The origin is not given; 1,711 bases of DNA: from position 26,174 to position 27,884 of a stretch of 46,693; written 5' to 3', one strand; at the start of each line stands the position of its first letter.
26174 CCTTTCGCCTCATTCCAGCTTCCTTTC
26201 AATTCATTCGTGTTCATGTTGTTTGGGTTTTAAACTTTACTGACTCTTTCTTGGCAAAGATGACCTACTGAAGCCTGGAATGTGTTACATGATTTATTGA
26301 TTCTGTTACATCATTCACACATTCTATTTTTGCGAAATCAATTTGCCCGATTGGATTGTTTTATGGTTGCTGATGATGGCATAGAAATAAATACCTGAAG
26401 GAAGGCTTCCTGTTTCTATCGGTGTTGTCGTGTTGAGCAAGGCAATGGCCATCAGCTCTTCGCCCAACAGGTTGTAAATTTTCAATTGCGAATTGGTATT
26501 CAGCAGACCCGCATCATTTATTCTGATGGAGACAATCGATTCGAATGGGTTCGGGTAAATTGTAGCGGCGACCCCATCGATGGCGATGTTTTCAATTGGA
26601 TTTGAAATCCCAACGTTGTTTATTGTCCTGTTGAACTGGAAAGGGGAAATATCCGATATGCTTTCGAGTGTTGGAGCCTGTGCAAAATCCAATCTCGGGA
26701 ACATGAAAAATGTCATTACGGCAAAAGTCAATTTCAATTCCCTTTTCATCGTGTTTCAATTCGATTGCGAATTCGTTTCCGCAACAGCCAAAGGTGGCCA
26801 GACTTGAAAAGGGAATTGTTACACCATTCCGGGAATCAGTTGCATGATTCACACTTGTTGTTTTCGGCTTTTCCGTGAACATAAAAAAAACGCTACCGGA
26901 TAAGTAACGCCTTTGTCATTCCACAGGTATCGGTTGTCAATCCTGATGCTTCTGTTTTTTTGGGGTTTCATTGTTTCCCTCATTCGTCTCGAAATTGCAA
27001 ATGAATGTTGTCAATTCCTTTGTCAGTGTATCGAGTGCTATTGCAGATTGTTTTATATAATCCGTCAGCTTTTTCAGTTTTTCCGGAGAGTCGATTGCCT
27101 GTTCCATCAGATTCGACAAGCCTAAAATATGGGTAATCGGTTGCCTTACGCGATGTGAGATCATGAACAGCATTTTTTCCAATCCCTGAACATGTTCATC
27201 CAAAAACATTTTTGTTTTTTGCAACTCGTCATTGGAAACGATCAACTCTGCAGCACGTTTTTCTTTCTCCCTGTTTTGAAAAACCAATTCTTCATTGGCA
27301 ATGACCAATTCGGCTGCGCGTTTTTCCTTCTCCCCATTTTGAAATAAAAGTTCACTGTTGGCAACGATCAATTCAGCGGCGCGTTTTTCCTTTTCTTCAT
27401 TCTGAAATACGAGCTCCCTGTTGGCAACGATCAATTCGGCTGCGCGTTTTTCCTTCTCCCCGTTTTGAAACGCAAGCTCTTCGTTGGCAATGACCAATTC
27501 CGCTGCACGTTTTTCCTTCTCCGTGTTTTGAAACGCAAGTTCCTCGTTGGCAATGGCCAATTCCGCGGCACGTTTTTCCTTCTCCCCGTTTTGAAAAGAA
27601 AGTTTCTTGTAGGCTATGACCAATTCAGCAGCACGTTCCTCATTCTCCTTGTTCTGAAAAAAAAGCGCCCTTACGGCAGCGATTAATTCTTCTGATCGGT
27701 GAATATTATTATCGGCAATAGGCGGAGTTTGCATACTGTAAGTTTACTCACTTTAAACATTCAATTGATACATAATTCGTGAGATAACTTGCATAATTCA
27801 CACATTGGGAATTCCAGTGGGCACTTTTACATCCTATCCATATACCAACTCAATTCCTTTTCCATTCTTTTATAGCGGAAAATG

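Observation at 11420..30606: A 21-residue coiled-coil repeat family links one hybrid kinase to two kinase-less DHp proteins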

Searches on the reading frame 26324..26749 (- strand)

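Call 11: search_protein_families(library=pfam, proteins=[window:26324-26749:-], max_evalue=0.01)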
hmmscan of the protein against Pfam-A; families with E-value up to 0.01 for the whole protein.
window:26324-26749:- (141 aa): 1 family
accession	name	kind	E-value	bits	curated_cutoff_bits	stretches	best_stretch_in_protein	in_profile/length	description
PF18962.6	Por_Secre_tail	-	8.9e-11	42.4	27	1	64-137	1-73/75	Secretion system C-terminal sorting domain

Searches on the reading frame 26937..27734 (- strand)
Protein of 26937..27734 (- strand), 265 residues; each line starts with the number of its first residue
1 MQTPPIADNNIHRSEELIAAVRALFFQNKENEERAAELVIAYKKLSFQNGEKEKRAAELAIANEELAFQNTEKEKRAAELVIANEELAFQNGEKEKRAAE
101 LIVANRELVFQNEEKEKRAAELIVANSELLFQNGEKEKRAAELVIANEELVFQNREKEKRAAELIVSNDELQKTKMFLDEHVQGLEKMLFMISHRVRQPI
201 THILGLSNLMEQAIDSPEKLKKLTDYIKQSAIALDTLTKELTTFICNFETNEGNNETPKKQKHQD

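Call 6: search_protein_families(library=pfam, proteins=[window:26937-27734:-], max_evalue=1)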
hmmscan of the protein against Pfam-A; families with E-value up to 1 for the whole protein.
window:26937-27734:- (265 aa): 7 families
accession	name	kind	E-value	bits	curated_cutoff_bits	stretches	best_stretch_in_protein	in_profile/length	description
PF00512.31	HisKA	-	2.3e-06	28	26.9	1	187-242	4-58/66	His Kinase A (phospho-acceptor) domain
PF24081.1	PH_SLA1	-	6.6e-05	23.6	27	0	135-160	14-39/91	SLA1-like, PH domain-like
PF22655.1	SpoU_sub_bind_like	-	0.0005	20.9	27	0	117-145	62-90/90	SpoU L30e-like domain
PF20780.2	TssR_M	-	0.0051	16.9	25.7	1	109-172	6-67/86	TssR second domain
PF24933.1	DUF7751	-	0.061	14.2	27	0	20-46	28-54/61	Domain of unknown function (DUF7751)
PF22073.2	Cep192_D4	-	0.45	11.2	35.5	0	63-113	23-69/112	Cep192 domain 4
PF19190.6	BACON_2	-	0.55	10.6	25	0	143-169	2-28/94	Viral BACON domain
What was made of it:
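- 26937..27734 (-): P2: a coil-plus-DHp-only protein of 265 aa. The predicted phospho-acceptor is His194 (codon 27153-27155). Pfam HisKA 28.0 bits against a cut-off of 26.9 (call 6).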

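Call 7: search_protein_families(library=ncbifam, proteins=[window:26937-27734:-], max_evalue=1)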
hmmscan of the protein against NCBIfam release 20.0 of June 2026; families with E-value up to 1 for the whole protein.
window:26937-27734:- (265 aa): 3 families
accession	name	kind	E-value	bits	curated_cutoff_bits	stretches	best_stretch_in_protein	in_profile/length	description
NF010656.0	PRK14055.1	equivalog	0.024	13.9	472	0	23-57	25-59/362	aromatic amino acid hydroxylase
NF006800.0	PRK09303.1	equivalog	0.07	12.1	342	1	152-241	115-213/383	histidine kinase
NF053562.1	Rkd3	equivalog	0.26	11.3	90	0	20-44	7-30/56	arcadin-3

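Call 8: find_encoding_contigs(protein=window:26937-27734:-, flank=10000, max_places=6)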
Protein window:26937-27734:- (265 aa): 4 contigs read that carry it; 3 places shown.
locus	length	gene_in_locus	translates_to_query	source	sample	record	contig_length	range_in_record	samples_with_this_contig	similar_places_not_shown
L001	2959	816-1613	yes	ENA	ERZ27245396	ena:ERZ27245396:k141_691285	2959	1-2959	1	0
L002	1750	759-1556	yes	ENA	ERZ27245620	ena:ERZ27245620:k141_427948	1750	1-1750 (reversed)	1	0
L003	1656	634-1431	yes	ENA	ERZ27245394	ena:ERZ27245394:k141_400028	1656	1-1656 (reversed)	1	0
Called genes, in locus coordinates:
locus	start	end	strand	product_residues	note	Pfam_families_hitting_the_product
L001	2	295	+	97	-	?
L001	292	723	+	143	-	PF00072:Response_reg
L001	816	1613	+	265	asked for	-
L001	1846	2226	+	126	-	PF18962:Por_Secre_tail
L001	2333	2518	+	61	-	PF05532:CsbD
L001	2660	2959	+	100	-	?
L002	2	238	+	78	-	?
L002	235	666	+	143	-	PF00072:Response_reg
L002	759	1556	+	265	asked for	-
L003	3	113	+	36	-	?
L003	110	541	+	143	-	PF00072:Response_reg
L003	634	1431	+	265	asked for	-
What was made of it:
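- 26937..27734 (-): The identical protein is called on 4 metagenome contigs (call 8).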
